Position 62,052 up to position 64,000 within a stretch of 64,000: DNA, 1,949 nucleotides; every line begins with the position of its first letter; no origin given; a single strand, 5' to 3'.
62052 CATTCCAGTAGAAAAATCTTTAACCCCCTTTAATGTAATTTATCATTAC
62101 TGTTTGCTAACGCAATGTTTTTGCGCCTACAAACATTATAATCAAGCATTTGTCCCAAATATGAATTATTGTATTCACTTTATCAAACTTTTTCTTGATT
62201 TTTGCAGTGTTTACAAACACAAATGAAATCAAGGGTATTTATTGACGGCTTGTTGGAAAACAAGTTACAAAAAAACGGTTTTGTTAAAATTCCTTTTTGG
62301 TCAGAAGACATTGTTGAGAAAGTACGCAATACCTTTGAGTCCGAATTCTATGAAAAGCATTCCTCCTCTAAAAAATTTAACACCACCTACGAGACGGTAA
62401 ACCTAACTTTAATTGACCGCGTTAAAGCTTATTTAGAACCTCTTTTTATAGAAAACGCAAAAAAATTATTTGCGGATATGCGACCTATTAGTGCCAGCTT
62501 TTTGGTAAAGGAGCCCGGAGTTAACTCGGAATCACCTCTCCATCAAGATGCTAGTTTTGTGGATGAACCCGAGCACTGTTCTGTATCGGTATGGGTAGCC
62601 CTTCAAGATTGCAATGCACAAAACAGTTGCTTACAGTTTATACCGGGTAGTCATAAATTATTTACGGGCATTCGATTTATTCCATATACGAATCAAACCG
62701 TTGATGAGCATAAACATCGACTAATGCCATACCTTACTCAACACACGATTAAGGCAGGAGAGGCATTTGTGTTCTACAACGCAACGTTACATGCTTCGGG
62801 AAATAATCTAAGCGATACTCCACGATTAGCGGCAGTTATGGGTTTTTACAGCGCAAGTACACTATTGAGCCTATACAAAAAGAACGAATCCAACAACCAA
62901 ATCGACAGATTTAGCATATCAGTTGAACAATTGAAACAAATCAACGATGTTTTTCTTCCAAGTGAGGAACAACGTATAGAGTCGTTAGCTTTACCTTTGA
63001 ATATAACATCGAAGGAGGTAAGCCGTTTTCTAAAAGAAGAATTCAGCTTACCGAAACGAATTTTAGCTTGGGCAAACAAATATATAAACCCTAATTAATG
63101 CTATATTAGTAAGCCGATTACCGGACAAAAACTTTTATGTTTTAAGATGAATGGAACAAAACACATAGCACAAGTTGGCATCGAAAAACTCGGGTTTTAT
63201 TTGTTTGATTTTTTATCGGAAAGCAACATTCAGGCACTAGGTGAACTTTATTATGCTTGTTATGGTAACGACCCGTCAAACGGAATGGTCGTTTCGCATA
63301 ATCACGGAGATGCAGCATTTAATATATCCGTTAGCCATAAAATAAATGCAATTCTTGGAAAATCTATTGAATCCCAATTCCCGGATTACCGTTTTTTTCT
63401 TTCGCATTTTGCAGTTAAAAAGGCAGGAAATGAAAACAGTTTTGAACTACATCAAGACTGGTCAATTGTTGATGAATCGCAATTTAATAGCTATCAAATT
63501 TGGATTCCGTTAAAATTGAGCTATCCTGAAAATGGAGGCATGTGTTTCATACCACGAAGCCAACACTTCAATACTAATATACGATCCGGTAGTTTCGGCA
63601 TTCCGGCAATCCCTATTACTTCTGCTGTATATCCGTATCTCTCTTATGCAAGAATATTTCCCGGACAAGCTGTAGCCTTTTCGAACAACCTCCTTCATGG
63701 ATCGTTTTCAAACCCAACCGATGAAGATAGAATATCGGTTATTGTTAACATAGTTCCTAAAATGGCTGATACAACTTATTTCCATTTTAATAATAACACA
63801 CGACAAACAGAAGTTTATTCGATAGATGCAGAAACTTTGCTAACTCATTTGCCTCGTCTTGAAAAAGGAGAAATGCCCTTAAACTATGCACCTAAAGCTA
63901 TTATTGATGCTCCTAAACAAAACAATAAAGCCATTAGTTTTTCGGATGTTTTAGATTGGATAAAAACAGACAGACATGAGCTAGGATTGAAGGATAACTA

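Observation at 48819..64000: Accessory locus joining polyprenyl-phosphate glycosylation parts to four Fe(II)/2OG oxygenases and a B12-radical SAM/methyltransferase pair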

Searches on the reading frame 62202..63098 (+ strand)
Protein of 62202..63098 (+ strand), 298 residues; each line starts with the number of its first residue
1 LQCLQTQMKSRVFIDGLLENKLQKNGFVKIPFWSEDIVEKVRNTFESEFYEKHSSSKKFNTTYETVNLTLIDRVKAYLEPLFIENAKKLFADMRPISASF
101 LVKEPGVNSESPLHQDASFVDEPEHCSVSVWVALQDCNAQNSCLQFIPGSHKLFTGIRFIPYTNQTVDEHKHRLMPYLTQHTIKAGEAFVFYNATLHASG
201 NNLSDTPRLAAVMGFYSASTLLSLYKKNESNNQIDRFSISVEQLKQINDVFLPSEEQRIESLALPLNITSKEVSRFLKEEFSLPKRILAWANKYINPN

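Call 7: search_protein_families(library=pfam, proteins=[window:62202-63098:+], max_evalue=0.01)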
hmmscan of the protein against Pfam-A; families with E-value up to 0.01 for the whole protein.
window:62202-63098:+ (298 aa): 1 family
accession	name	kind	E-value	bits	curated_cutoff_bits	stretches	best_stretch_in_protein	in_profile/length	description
PF05721.19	PhyH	-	6.6e-24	85.8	22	1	23-209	2-212/213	Phytanoyl-CoA dioxygenase (PhyH)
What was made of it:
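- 62223..63098 (+): PhyH-family Fe(II)/2OG oxygenase, 291 aa from the ATG at 62223, with an HQD...H...R triad. It is the first of the conserved right-arm array. PhyH 6.6e-24 (call 7).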

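Call 9: find_encoding_contigs(protein=window:62202-63098:+, flank=10000, max_places=6)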
Protein window:62202-63098:+ (298 aa): no gene with exactly this product is on record in the collection.

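Call 29: search_solved_structures(query=window:62202-63098:+, max_evalue=1)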
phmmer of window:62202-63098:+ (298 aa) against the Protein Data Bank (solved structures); distinct sequences matched with E-value up to 1: 14.
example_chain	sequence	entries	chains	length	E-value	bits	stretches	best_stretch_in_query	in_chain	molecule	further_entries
2opw_A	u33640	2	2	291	4.8e-10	43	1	96-217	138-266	PHYHD1 protein | Phytanoyl-CoA dioxygenase domain-containing protein 1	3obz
4xab_A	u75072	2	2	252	6.1e-08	36.1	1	100-219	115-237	EvdO2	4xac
5ep9_A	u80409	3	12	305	5.5e-07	33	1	111-217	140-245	SnoN,Epimerase SnoN | SnoN,SnoN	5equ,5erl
9c9n_A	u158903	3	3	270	1e-06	32.1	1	93-215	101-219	Fe/2-OG dependent dioxygenase MysH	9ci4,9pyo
9pze_A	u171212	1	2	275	1.1e-06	32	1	93-215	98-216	Fe/2-OG dependent dioxygenase MysH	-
2a1x_A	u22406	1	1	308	2.2e-06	31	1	108-220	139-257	Phytanoyl-CoA dioxygenase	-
5epa_A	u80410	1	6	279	7.1e-06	29.3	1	91-218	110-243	SnoK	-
8zyb_E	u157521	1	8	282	0.00039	23.6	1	130-216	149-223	DhiD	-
2fct_A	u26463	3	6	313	0.00047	23.3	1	127-152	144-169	syringomycin biosynthesis enzyme 2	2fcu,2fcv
4xaa_A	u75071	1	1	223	0.0006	23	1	93-153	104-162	Putative oxygenase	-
3emr_A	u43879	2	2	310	0.0015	21.7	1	22-218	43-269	EctD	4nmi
6ec3_A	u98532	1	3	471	0.0026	20.9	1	92-216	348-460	Methyltransferase domain-containing protein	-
6zyk_A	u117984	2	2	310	0.0049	20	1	89-212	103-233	Monooxygenase | Uncharacterized protein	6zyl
3gja_A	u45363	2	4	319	0.013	18.6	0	127-152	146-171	CytC3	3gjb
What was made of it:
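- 62223..63098 (+): PDB: PHYHD1, EvdO2, SnoN/SnoK and MysH (call 29).
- SnoN, a PhyH-family sugar epimerase, is among the PDB hits (call 29).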

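Call 40: find_encoding_contigs(protein=window:62223-63098:+, flank=10000, max_places=6)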
Protein window:62223-63098:+ (291 aa): 1 contig read that carries it; 1 place shown.
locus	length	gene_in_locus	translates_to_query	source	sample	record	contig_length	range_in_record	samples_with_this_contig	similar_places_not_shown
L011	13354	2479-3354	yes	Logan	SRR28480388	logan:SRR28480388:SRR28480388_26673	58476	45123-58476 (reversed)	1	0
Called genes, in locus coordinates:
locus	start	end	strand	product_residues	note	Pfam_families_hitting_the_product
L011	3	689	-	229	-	?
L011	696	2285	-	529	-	PF02310:B12-binding, PF04055:Radical_SAM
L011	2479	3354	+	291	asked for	PF05721:PhyH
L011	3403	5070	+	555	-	PF05721:PhyH, PF13759:2OG-FeII_Oxy_5 (faint), PF05721:PhyH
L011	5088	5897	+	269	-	PF05721:PhyH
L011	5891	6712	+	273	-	PF05721:PhyH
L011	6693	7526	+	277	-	PF05721:PhyH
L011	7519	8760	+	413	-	PF00005:ABC_tran, PF13304:AAA_21 (faint)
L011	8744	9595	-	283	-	PF22814:WelO5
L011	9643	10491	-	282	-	PF05721:PhyH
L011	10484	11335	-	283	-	PF05721:PhyH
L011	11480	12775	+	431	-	-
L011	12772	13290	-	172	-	-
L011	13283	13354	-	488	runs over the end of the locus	-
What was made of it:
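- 62223..63098 (+): The 291-aa product is on record (call 40).
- Tried and rejected: The ATG-start PhyH at 62223 worked and gave L011 (call 40).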

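Call 44: search_protein_families(library=pfam, proteins=[L011:7519-8760:+, L011:8744-9595:-, L011:11480-12775:+, L011:12772-13290:-, L011:3403-5070:+], max_evalue=0.01)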
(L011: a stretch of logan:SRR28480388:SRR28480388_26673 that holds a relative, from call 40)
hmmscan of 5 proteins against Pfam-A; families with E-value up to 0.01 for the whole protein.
L011:7519-8760:+ (413 aa): 4 families
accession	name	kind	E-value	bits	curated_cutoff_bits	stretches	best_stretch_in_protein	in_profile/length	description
PF00005.33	ABC_tran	-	1e-19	71.9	25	1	26-158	1-136/137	ABC transporter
PF13304.12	AAA_21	-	7.9e-05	23.3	27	1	41-66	4-35/304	AAA domain, putative AbiEii toxin, Type IV TA system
PF13555.12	AAA_29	-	0.00098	19.3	27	1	30-54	16-40/61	P-loop containing region of AAA domain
PF00308.24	Bac_DnaA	-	0.0071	17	23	0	142-198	92-148/162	Bacterial DnaA ATPAse domain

L011:8744-9595:- (283 aa): 3 families
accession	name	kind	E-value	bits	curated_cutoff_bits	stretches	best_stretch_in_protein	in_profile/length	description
PF22814.2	WelO5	-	2e-35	123.1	27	1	15-273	13-266/277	Carrier-protein-independent halogenase WelO5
PF13640.12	2OG-FeII_Oxy_3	-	0.00073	20.9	27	1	174-271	26-97/98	2OG-Fe(II) oxygenase superfamily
PF13759.12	2OG-FeII_Oxy_5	-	0.0015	19.3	27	1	224-267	56-98/101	Putative 2OG-Fe(II) oxygenase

L011:11480-12775:+ (431 aa): 0 families

L011:12772-13290:- (172 aa): 0 families

L011:3403-5070:+ (555 aa): 2 families
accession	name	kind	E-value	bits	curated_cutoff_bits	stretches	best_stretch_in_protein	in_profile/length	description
PF05721.19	PhyH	-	9.6e-27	95.1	22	2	373-488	94-212/213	Phytanoyl-CoA dioxygenase (PhyH)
PF13759.12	2OG-FeII_Oxy_5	-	2e-05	25.4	27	0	451-490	59-98/101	Putative 2OG-Fe(II) oxygenase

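Call 49: search_protein_families(library=pfam, proteins=[L011:11480-12775:+, L011:12772-13290:-], max_evalue=10)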
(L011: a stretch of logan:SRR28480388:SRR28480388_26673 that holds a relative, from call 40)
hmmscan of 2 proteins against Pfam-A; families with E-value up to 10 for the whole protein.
L011:11480-12775:+ (431 aa): 0 families

L011:12772-13290:- (172 aa): 0 families

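Call 51: search_protein_families(library=ncbifam, proteins=[L011:7519-8760:+, L011:8744-9595:-, L011:11480-12775:+, L011:3403-5070:+, L011:5088-5897:+, L011:5891-6712:+, L011:6693-7526:+, L011:9643-10491:-, L011:10484-11335:-], max_evalue=0.001)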
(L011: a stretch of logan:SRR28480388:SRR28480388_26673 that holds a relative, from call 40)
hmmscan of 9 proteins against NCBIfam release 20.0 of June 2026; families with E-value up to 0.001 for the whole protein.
L011:7519-8760:+ (413 aa): 179 families (the best 25 are shown)
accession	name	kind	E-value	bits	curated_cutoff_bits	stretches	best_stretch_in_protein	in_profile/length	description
NF010065.0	PRK13545.1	equivalog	9.4e-51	173.1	538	1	25-263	39-270/549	teichoic acids export protein ATP-binding subunit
NF050108.1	galactan_ABC_ATP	equivalog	7.4e-47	159.6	400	1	18-223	37-241/244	galactan export ABC transporter ATP-binding subunit Wzt/RfbE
NF010066.0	PRK13546.1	equivalog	1.6e-42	145.7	320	1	18-235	32-247/264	teichoic acids export ABC transporter ATP-binding subunit TagH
TIGR01188.1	drrA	subfamily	3.3e-30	105.4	312.45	1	19-257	2-245/302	daunorubicin resistance ABC transporter, ATP-binding protein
TIGR04521.1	ECF_ATPase_2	equivalog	6.3e-27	94.4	330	2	6-71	1-66/279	energy-coupling factor transporter ATPase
NF040933.2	ABC_arch_GlcV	equivalog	4.1e-25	88.4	450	2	84-267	95-269/357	glucose ABC transporter ATP-binding protein GlcV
TIGR00968.1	3a0106s01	subfamily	1.1e-24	87.3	342.75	1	17-220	7-220/237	sulfate ABC transporter ATP-binding protein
NF000355.4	ribo_prot_ABC_F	equivalog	6e-24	84.8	380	1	18-229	10-209/499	ribosomal protection-like ABC-F family protein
TIGR03415.1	ABC_choXWV_ATP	equivalog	7e-23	81.2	483.75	1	83-255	117-290/382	choline ABC transporter ATP-binding protein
TIGR04520.1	ECF_ATPase_1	equivalog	2e-22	79.9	315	1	6-222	1-227/269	energy-coupling factor transporter ATPase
TIGR01277.1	thiQ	equivalog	2.7e-22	79.4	245.05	1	23-213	11-211/213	thiamine ABC transporter ATP-binding protein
TIGR03864.1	PQQ_ABC_ATP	hypoth_equivalog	9.1e-22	77.7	302.25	1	17-221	8-222/236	ABC transporter, ATP-binding subunit, PQQ-dependent alcohol dehydrogenase system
NF010060.0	PRK13537.1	equivalog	1.5e-21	76.6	521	1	3-220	13-235/314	nodulation factor ABC transporter ATP-binding protein NodI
NF040873.1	AztA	equivalog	2.5e-21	76.1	220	1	20-196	2-184/191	zinc ABC transporter ATP-binding protein AztA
NF040840.2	tungstate_WtpC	equivalog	4.9e-21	75.4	440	1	6-221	2-221/347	tungstate ABC transporter ATP-binding protein WtpC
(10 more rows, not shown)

L011:8744-9595:- (283 aa): 0 families

L011:11480-12775:+ (431 aa): 0 families

L011:3403-5070:+ (555 aa): 3 families
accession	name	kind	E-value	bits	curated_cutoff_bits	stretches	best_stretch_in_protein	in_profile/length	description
TIGR04324.1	SpoChoClust_2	subfamily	2e-09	37.4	150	1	96-200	108-210/248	sporadic carbohydrate cluster 2OG-Fe(II) oxygenase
TIGR01762.1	chlorin-enz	subfamily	2.9e-05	23.5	226.3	0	458-485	209-236/288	chlorinating enzyme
TIGR02408.1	ectoine_ThpD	equivalog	0.00041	19.8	336.5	0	460-492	213-245/277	ectoine hydroxylase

L011:5088-5897:+ (269 aa): 2 families
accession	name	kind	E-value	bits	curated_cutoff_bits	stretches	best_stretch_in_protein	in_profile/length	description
TIGR01762.1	chlorin-enz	subfamily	0.00011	21.7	226.3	0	170-196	210-236/288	chlorinating enzyme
TIGR04324.1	SpoChoClust_2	subfamily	0.00042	19.9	150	1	101-212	113-219/248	sporadic carbohydrate cluster 2OG-Fe(II) oxygenase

L011:5891-6712:+ (273 aa): 3 families
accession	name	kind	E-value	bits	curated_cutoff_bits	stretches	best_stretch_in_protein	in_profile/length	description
TIGR04324.1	SpoChoClust_2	subfamily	3.6e-11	43.1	150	1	94-198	108-210/248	sporadic carbohydrate cluster 2OG-Fe(II) oxygenase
TIGR04436.1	SpoChoClust_3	subfamily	6.4e-05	22.3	200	1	26-207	32-207/300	putative 2OG-Fe(II) oxygenase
NF045813.1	DxPntBtaHylase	equivalog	0.0007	19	550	0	99-191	136-235/285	1-deoxypentalenic acid 11-beta-hydroxylase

L011:6693-7526:+ (277 aa): 3 families
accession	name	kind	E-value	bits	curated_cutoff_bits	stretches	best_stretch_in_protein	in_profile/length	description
TIGR04324.1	SpoChoClust_2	subfamily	6.1e-09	35.8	150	1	90-206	98-212/248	sporadic carbohydrate cluster 2OG-Fe(II) oxygenase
TIGR01762.1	chlorin-enz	subfamily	8.1e-06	25.4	226.3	0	114-146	129-161/288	chlorinating enzyme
TIGR04436.1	SpoChoClust_3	subfamily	0.00081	18.7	200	1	114-222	114-216/300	putative 2OG-Fe(II) oxygenase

L011:9643-10491:- (282 aa): 1 family
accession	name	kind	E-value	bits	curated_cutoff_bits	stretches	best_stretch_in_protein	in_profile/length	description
TIGR04324.1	SpoChoClust_2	subfamily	6.9e-05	22.5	150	1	101-207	108-211/248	sporadic carbohydrate cluster 2OG-Fe(II) oxygenase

L011:10484-11335:- (283 aa): 1 family
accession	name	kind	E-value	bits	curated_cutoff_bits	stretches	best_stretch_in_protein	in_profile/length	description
TIGR04324.1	SpoChoClust_2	subfamily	2.1e-07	30.7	150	1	105-203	110-206/248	sporadic carbohydrate cluster 2OG-Fe(II) oxygenase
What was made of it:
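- Most PhyH paralogues have their best NCBIfam hit on TIGR04324, "sporadic carbohydrate cluster 2OG-Fe(II) oxygenase" (call 51).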

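Call 74: search_solved_structures(query=L011:7519-8760:+, max_evalue=1e-20)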
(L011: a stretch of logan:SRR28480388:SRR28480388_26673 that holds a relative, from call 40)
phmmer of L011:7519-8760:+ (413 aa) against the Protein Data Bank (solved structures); distinct sequences matched with E-value up to 1e-20: 15.
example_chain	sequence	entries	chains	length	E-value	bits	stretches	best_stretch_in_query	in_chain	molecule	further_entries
6jbh_A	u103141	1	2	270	1.1e-44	156.1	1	25-237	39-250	TarH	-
7dd0_A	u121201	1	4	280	5.7e-43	150.5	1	25-242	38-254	Teichoic acids export ATP-binding protein TagH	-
6amx_A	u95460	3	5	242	1.2e-39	139.5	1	21-227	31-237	ABC transporter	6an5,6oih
6m96_A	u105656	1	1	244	3.4e-39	138.1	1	21-227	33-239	ABC transporter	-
8dku_A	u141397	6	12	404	5.4e-39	137.4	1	21-226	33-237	ABC transporter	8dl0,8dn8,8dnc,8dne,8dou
7k2t_A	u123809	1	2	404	1.4e-38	136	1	21-226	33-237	ABC transporter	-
9qfx_C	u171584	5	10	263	5.6e-37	130.8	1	23-223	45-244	ABC transporter ATP-binding protein | Probable o-antigen/lipopolysaccharide transport ATP-binding protein ABC transporter RfbE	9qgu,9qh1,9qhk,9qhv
9qhw_C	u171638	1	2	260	6.2e-37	130.7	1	23-223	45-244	ABC transporter ATP-binding protein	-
9cfl_B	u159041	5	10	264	8.9e-37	130.1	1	23-228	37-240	Teichoic acids export ATP-binding protein TagH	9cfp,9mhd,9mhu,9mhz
9qhj_C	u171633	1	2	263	1.5e-36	129.4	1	23-223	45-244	Probable o-antigen/lipopolysaccharide transport ATP-binding protein ABC transporter RfbE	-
9qhx_C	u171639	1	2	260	1.6e-36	129.3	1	23-223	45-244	ABC transporter ATP-binding protein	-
8tsi_A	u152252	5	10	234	2.1e-31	112.5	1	35-231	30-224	ABC transporter ATP-binding protein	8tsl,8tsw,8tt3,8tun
8tsh_A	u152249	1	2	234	5.4e-31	111.1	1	35-231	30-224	ABC transporter ATP-binding protein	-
8s7v_K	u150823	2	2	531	5.1e-23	84.8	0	5-69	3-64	Glycine betaine/carnitine/choline transport ATP-binding protein OpuCA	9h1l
7w01_A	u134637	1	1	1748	1.7e-21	79.8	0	8-220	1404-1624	Phospholipid-transporting ATPase ABCA3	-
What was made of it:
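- On Wzm-Wzt / TarGH ABC exporters: The ATPase is on L011, 3.3 kb beyond the window end: TagH model at 173 bits, TarH 1e-44 (calls 40, 51, 74).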

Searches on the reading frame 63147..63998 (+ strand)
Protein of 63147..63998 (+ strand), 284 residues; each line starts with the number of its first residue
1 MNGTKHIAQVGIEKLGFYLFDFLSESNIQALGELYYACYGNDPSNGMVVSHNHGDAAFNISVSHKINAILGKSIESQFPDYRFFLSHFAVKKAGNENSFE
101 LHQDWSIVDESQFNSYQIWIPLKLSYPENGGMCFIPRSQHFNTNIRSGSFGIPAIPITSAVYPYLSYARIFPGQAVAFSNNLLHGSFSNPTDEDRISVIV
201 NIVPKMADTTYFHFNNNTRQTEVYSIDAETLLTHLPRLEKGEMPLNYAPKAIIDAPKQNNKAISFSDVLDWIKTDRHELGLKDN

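Call 7: search_protein_families(library=pfam, proteins=[window:63147-63998:+], max_evalue=0.01)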
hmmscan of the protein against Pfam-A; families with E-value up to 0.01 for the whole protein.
window:63147-63998:+ (284 aa): 1 family
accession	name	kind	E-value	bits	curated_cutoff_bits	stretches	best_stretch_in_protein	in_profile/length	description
PF05721.19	PhyH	-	1.5e-10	42.2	22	1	51-196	59-212/213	Phytanoyl-CoA dioxygenase (PhyH)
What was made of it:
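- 63147..64000 (+): First half of a 555-aa double-PhyH oxygenase, cut by the window end. On L011 the cluster continues with PhyH genes of 269, 273 and 277 aa, a 413-aa TagH/Wzt-like ATPase, a 283-aa WelO5-family oxygenase, PhyH genes of 282 and 283 aa, and a conserved 431-aa membrane protein. PhyH 1.5e-10 (call 7).
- On PhyH Fe(II)/2OG oxygenases: 63147: 42 bits (call 7).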

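Call 30: search_solved_structures(query=window:63147-63998:+, max_evalue=1)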
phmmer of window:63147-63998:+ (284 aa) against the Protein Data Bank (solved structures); distinct sequences matched with E-value up to 1: 1.
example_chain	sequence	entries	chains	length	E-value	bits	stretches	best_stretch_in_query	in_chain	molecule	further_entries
7vbq_A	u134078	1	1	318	0.074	15.7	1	63-206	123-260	Fe(II)/(alpha)ketoglutarate-dependent dioxygenase TlxJ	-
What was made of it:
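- TlxJ, a meroterpenoid dioxygenase, is the only PDB hit of the 63147 PhyH, though weak at E 0.07 (call 30).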
